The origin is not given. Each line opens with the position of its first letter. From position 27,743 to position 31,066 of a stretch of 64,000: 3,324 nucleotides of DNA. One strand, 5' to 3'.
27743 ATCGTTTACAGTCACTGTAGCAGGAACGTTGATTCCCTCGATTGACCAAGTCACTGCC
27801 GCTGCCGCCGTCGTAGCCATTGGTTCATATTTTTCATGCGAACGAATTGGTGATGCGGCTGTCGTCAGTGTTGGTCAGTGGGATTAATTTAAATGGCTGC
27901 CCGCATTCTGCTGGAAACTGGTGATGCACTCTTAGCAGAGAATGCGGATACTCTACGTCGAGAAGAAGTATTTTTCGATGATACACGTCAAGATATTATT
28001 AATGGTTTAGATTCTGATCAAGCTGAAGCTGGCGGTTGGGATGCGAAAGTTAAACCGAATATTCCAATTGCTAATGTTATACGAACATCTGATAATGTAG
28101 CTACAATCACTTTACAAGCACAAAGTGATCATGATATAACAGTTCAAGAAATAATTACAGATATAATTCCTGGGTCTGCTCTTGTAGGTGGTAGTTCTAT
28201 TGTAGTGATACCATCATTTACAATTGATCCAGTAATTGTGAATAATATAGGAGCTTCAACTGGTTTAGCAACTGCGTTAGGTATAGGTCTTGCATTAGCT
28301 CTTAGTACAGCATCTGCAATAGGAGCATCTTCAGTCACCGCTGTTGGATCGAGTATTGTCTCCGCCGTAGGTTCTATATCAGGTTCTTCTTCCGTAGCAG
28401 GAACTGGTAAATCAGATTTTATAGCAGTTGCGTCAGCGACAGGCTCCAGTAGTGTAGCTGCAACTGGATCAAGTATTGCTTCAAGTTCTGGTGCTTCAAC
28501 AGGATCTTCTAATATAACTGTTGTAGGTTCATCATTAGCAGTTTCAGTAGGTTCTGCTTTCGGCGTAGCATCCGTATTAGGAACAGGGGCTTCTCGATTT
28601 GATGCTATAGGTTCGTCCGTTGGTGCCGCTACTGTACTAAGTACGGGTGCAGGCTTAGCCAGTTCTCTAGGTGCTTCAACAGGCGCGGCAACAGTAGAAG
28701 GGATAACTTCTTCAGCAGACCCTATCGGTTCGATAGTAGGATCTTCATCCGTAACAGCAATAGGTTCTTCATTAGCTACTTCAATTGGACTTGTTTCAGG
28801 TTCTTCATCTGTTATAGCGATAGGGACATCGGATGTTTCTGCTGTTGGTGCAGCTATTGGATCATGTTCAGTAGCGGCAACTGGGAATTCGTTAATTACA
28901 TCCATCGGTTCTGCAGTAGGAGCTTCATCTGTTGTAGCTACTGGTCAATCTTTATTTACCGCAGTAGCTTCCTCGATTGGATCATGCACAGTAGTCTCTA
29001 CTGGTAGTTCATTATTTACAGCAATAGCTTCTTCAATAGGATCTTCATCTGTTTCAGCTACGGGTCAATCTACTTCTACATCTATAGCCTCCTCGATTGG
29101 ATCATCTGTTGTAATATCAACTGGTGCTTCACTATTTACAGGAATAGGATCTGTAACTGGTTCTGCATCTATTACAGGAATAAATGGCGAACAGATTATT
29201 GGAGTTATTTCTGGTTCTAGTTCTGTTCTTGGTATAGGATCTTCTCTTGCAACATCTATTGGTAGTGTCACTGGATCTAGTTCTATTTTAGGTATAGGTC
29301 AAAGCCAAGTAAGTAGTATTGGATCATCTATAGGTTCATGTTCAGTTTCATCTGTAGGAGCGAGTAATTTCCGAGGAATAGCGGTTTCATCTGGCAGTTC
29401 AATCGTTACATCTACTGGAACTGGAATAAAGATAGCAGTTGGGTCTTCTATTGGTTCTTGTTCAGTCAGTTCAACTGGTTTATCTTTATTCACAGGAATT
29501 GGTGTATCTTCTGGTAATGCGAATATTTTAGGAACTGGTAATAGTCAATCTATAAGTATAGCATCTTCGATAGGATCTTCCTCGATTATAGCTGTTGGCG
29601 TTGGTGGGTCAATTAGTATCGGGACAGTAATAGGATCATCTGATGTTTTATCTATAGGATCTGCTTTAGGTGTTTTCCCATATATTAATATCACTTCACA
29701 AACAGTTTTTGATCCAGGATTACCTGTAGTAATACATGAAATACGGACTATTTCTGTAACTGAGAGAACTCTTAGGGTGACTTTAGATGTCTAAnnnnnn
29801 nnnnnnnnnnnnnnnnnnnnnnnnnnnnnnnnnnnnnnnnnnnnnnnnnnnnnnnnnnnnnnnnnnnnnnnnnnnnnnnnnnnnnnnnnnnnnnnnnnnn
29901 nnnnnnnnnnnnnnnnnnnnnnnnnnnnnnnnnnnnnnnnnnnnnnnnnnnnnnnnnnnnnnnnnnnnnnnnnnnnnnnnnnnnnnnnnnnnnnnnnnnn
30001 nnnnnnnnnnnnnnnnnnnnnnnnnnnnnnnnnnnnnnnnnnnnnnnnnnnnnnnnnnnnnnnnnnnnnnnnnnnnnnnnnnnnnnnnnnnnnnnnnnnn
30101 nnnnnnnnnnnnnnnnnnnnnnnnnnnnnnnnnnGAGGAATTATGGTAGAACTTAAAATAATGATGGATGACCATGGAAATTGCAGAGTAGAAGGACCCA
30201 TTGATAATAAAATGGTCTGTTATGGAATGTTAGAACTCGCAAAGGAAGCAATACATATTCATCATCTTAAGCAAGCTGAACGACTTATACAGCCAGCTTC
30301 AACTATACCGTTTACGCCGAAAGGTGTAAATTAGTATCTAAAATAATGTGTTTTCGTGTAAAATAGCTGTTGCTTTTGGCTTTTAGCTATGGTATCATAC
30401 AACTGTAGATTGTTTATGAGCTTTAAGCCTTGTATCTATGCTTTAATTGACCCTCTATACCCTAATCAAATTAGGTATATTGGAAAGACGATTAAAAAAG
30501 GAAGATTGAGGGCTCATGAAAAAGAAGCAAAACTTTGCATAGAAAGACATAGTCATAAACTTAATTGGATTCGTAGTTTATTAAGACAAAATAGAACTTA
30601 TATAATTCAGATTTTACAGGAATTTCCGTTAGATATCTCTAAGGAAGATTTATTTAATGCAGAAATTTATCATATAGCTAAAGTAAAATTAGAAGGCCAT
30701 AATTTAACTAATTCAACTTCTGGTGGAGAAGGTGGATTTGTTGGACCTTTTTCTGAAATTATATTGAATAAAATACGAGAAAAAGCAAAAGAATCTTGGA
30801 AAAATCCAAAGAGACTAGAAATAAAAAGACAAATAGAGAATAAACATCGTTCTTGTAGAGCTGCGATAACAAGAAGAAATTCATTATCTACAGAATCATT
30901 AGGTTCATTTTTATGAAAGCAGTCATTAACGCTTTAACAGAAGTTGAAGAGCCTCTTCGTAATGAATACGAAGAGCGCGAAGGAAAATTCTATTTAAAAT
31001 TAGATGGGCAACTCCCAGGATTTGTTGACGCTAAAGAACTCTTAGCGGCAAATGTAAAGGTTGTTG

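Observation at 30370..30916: Unusual load of freestanding homing endonucleases, including a GIY-YIG gene with its own promoter inside the head-gene block and an HNH between two tRNAs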

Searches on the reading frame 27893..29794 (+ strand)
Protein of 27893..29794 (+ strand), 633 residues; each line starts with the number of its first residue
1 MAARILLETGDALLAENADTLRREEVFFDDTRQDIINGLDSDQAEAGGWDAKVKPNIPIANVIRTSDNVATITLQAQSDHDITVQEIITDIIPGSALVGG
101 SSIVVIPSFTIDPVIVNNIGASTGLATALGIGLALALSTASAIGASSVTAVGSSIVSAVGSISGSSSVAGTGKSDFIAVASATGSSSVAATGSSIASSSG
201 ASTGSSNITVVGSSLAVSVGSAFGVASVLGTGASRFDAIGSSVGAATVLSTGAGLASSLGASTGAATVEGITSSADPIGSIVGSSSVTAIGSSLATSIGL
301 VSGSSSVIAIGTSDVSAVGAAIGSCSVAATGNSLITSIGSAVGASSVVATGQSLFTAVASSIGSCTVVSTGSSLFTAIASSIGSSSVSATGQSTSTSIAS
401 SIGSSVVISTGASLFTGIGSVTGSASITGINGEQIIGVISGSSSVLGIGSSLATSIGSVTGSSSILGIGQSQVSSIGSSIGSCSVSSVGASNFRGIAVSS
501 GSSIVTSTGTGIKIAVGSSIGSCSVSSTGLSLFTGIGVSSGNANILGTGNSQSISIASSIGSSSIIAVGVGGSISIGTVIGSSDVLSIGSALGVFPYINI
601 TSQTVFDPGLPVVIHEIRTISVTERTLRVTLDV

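Call 78: search_protein_families(library=phrogs, proteins=[window:27893-29794:+], max_evalue=0.001)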
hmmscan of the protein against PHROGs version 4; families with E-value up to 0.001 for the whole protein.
window:27893-29794:+ (633 aa): 0 families
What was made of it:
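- Checked: 'Fibre' for 27893-29794 is unverified: no PHROG hit (call 78).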

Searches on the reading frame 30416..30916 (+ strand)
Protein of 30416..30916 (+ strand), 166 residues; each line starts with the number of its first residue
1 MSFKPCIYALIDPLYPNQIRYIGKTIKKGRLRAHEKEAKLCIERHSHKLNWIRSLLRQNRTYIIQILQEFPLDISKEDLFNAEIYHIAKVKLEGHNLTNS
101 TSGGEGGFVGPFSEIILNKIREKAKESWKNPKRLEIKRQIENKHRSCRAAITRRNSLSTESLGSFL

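Call 5: search_protein_families(library=pfam, proteins=[window:30416-30916:+], max_evalue=0.01)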
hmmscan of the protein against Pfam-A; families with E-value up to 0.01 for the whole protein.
window:30416-30916:+ (166 aa): 0 families

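Call 9: search_protein_families(library=phrogs, proteins=[window:30416-30916:+], max_evalue=0.01)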
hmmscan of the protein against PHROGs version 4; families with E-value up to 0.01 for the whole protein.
window:30416-30916:+ (166 aa): 1 family
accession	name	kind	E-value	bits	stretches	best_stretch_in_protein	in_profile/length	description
phrog_314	-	DNA, RNA and nucleotide metabolism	7.5e-09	36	1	4-139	178-314/574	homing endonuclease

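Call 10: search_protein_families(library=pfam, proteins=[window:30416-30916:+], max_evalue=10)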
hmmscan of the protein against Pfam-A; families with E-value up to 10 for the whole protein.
window:30416-30916:+ (166 aa): 1 family
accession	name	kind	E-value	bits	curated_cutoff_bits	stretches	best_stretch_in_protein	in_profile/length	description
PF01541.30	GIY-YIG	-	0.045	14.5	22.6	1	5-57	2-43/78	GIY-YIG catalytic domain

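Call 14: find_encoding_contigs(protein=window:30416-30916:+, flank=8000, max_places=10)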
Protein window:30416-30916:+ (166 aa): no gene with exactly this product is on record in the collection.

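Call 15: find_homologous_proteins(query=window:30416-30916:+, max_evalue=0.001)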
Query window:30416-30916:+ (166 aa): 10 proteins with E <= 0.001 among 22 candidates.
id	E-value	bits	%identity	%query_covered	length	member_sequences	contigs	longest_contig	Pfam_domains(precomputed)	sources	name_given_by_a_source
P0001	1.4e-105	368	100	100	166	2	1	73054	-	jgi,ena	-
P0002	3.3e-11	61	36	93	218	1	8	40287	PF07460.17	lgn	-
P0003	1.2e-7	50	46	60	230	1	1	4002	PF22083.3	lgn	-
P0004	1.7e-7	49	44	61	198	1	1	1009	-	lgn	-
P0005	2.3e-7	49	39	61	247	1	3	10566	PF07460.17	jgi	jgi:group I intron endonuclease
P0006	4.9e-6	45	39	63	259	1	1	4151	PF07460.17,PF01541.31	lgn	-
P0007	7.4e-6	44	41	61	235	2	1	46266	PF01541.31,PF07453.20,PF22083.3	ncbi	-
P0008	7.5e-6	44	38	58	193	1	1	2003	PF01541.31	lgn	-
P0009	2.6e-5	42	40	61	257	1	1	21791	PF01541.31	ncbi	-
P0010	4.3e-4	38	43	62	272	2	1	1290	PF07460.17,PF01541.31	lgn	-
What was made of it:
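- On GIY-YIG nuclease superfamily (I-TevI/Seg type): Homologues at 30-46% identity do pass it (call 15).
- Homologues carry PF01541 and NUMOD domains, and one is named 'group I intron endonuclease' by its source (call 15). No closely related copy of the gene exists elsewhere: the best outside match is 36% identical (call 15).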

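Call 16: find_encoding_contigs(protein=P0001, flank=10000, max_places=10)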
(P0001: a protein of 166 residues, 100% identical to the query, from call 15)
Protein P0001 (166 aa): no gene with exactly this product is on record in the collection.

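Call 17: find_encoding_contigs(protein=P0002, flank=8000, max_places=8)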
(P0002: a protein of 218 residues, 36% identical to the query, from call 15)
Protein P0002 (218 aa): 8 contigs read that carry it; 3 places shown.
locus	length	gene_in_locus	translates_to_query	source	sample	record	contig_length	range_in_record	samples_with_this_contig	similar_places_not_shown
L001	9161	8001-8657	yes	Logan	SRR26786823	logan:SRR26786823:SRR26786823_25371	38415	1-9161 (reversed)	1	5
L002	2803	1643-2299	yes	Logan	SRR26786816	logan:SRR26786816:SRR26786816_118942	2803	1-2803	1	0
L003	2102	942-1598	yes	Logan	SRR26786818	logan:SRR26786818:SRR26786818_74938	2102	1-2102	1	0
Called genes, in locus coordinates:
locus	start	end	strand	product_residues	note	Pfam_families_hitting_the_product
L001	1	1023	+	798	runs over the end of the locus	-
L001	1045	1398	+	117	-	-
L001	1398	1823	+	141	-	-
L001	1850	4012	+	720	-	-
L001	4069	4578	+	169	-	-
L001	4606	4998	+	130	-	-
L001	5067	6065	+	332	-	-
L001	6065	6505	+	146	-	-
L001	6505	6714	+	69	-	-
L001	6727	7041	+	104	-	-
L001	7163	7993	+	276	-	-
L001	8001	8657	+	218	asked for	PF07460:NUMOD3 (weak)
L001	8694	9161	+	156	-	?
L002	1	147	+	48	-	?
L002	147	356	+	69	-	-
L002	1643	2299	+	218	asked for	PF07460:NUMOD3 (weak)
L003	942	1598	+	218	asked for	PF07460:NUMOD3 (weak)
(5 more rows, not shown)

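Call 26: search_solved_structures(query=window:30416-30916:+, max_evalue=10, show_alignments=3)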
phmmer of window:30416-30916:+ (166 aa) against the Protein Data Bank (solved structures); distinct sequences matched with E-value up to 10: 0.

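Call 28: search_solved_structures(query=A2, max_evalue=1, show_alignments=2)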
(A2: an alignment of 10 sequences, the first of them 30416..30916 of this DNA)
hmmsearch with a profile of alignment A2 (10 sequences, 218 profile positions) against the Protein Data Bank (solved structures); distinct sequences matched with E-value up to 1: 7.
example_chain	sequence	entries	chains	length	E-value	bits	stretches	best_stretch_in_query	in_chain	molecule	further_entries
1mk0_A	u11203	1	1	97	0.0003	23.9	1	7-86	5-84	Intron-associated endonuclease 1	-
1ln0_A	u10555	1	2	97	0.0006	22.9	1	7-86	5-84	intron-associated endonuclease 1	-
2wsh_A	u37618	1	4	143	0.12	15.4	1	3-58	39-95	ENDONUCLEASE II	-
9u75_A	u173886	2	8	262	0.16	15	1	6-97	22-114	GIY-YIG domain-containing protein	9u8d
9u7u_A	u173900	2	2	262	0.37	13.8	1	6-97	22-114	GIY-YIG domain-containing protein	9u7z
7wme_A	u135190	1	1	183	0.5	13.3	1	13-49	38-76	Structure-specific endonuclease subunit SLX1 homolog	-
7olc_LF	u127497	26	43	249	0.52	13.3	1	118-204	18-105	60S ribosomal protein l7-like protein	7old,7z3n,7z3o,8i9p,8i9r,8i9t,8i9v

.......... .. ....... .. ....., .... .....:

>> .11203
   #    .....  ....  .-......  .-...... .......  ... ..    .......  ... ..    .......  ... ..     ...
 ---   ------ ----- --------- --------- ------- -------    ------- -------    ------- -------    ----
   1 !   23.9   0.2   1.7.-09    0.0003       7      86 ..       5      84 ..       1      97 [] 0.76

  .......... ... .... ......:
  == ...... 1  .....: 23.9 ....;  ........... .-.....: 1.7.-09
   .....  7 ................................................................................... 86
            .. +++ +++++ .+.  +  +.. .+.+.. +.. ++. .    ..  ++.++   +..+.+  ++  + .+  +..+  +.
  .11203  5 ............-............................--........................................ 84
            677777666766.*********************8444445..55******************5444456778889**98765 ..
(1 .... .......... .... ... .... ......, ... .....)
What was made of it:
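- On GIY-YIG nuclease superfamily (I-TevI/Seg type): They align with the I-TevI catalytic domain (call 28).
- Checked: A profile of it plus 9 homologues hits the I-TevI catalytic domain (1mk0/1ln0) at E=3e-4 (call 28).
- The best sequence affinity is to I-TevI and to NUMOD-bearing homing-type proteins (calls 15, 28), and to PHROG 314 'homing endonuclease' (call 9).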

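Call 34: predict_structure(alignment_id=A2)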
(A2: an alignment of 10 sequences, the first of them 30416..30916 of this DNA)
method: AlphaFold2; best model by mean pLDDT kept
length: 166 residues; sequences in the alignment: 10
mean_pLDDT: 77.4   pTM: 0.60
mean pLDDT of the five models: 77.4, 75.8, 75.3, 75.0, 74.6
residues with pLDDT >= 90: 64; 70-90: 45; 50-70: 44; < 50: 13
segments of 3 or more residues with pLDDT < 50: 104-110, 161-166
pLDDT, mean of each block of 10 residues (from residue 1): 89 94 89 85 78 93 95 94 92 86 44 66 65 69 63 55 47
secondary structure, 60 per line:
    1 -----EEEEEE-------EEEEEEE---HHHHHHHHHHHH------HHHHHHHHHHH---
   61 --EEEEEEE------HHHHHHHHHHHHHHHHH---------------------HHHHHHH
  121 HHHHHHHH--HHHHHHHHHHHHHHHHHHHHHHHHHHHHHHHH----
elements in order: E6-11 E19-25 H29-40 H47-57 E63-69 H76-92 H114-128 H131-162
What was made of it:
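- On GIY-YIG nuclease superfamily (I-TevI/Seg type): The AlphaFold model has strands at 6-11, 19-25 and 63-69 and helices at 29-40, 47-57 and 76-92, with pLDDT about 85-95 (call 34).
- The C-terminal tail is modelled at pLDDT 44-69 (call 34).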

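Call 37: fold_search(model_id=the predicted structure, library=pdb)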
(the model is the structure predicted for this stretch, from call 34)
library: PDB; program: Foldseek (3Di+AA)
matches with E <= 10: 57; with E <= 0.001: 0
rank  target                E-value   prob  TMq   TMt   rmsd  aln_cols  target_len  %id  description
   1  9u7u                  1.4e-03  1.00  0.47  0.33   4.4       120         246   18  5hmC specific restriction endonuclease Escherichia coli APEC O1 PD-T4-3 (released 2026-02-11)
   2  9u75_A                3.3e-03  1.00  0.46  0.32   5.0       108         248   21  5hmC specific restriction endonuclease Escherichia coli E. coli O157:H7 PD-T4-3 (released 2026-02-11)
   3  9u7z                  1.2e-02  1.00  0.42  0.29   3.6        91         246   21  5hmC specific restriction endonuclease Escherichia coli APEC O1 PD-T4-3 in complex with 5-Hydroxymethyl-dCTP (released 2026-02-11)
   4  9u75_D                1.5e-02  1.00  0.42  0.29   3.5        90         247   22  5hmC specific restriction endonuclease Escherichia coli E. coli O157:H7 PD-T4-3 (released 2026-02-11)
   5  1yd3                  2.4e-01  0.77  0.33  0.55   4.2        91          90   14  Crystal structure of the GIY-YIG N-terminal endonuclease domain of UvrC from Thermotoga maritima: Point mutant Y43F boun (released 2005-03-01)
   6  1yd4                  2.9e-01  0.77  0.33  0.57   3.9        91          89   13  Crystal structure of the GIY-YIG N-terminal endonuclease domain of UvrC from Thermotoga maritima: Point mutant Y29F boun (released 2005-03-01)
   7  1yd5                  2.9e-01  0.77  0.34  0.57   3.9        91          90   14  Crystal structure of the GIY-YIG N-terminal endonuclease domain of UvrC from Thermotoga maritima: Point mutant N88A boun (released 2005-03-01)
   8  1yd2                  2.9e-01  0.75  0.33  0.55   4.2        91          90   13  Crystal structure of the GIY-YIG N-terminal endonuclease domain of UvrC from Thermotoga maritima: Point mutant Y19F boun (released 2005-03-01)
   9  1yd6_B                3.5e-01  0.75  0.34  0.58   4.0        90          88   14  Crystal structure of the GIY-YIG N-terminal endonuclease domain of UvrC from Bacillus caldotenax (released 2005-03-01)
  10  1ycz                  5.2e-01  0.63  0.33  0.56   4.2        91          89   16  Crystal structure of the GIY-YIG N-terminal endonuclease domain of UvrC from Thermotoga maritima (released 2005-03-01)
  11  2wsh_D                1.1e+00  0.44  0.30  0.36   4.3        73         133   22  Structure of bacteriophage T4 EndoII E118A mutant (released 2010-03-02)
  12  7obq_y                1.1e+00  0.06  0.19  0.10  16.6       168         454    8  SRP-SR at the distal site conformation (released 2021-07-21)
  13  6wmz_C                3.0e+00  0.06  0.27  0.18  14.6       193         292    9  Crystal structure of human SFPQ/NONO complex (released 2021-04-28)
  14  9lc0_N                4.1e+00  0.06  0.13  0.02   2.6        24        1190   17  tail complex of mature phage N4 (released 2025-04-16)
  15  7cq4_A                4.4e+00  0.03  0.27  0.18  10.2       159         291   14  Crystal structure of Slx1-Slx4 in complex with 5'flap DNA (released 2021-06-16)
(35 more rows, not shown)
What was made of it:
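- Checked: In the AlphaFold model residues 1-100 have pLDDT about 85-95, and the top Foldseek PDB hits are GIY-YIG proteins: PD-T4-3, UvrC N-terminal domain, T4 EndoII (calls 34, 37).
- EndoII appears among the weaker hits (profile E=0.12, call 28; Foldseek rank 11, call 37). The top Foldseek hits are the defence nuclease PD-T4-3 (call 37).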

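Call 78: search_protein_families(library=phrogs, proteins=[L001:7163-7993:+, L001:8694-9161:+, L001:5067-6065:+, L001:1850-4012:+, L001:8001-8657:+], max_evalue=0.001)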
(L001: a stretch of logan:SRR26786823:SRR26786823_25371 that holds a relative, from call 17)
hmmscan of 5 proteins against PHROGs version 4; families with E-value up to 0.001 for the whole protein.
L001:7163-7993:+ (276 aa): 1 family
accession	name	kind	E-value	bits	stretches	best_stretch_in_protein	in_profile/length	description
phrog_3398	-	head and packaging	2.8e-05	24.6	1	115-255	177-296/359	virion structural protein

L001:8694-9161:+ (156 aa): 0 families

L001:5067-6065:+ (332 aa): 0 families

L001:1850-4012:+ (720 aa): 9 families
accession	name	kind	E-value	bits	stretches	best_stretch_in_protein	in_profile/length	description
phrog_2647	-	head and packaging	6.4e-32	111.9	1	281-466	76-262/336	head decoration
phrog_30390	-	unknown function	1.1e-30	107.7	2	330-445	537-659/766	-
phrog_27782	-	unknown function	1.1e-22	81.5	1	289-563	135-377/644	-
phrog_24595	-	head and packaging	1.7e-16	61.6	1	300-418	25-139/325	virion structural protein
phrog_11518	-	tail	1.8e-14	53.9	1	304-406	147-248/812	tail fiber protein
phrog_16867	-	unknown function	3.2e-14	53.4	1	319-442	75-194/631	-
phrog_17264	-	unknown function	3.2e-13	50.7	1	322-433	1-107/147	-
phrog_14570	-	unknown function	7.7e-10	39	1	304-427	150-272/540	-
phrog_2710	-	tail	5.8e-08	32.6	1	233-264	128-159/781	tail fiber protein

L001:8001-8657:+ (218 aa): 3 families
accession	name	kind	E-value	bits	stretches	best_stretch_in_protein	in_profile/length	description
phrog_314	-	DNA, RNA and nucleotide metabolism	1.2e-17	65.1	1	20-216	193-386/574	homing endonuclease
phrog_7168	-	DNA, RNA and nucleotide metabolism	2.4e-08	34.8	1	5-150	2-150/284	homing endonuclease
phrog_5123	-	DNA, RNA and nucleotide metabolism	0.00018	22.5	1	17-118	13-106/152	homing endonuclease with GIY-YIG motif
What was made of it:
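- The nearest homologue (36%) sits among structural genes of an unrelated phage contig (calls 17, 78).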

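Call 83: search_protein_families(library=ncbifam, proteins=[window:30416-30916:+], max_evalue=0.01)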
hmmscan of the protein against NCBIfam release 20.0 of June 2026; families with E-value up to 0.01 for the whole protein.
window:30416-30916:+ (166 aa): 0 families
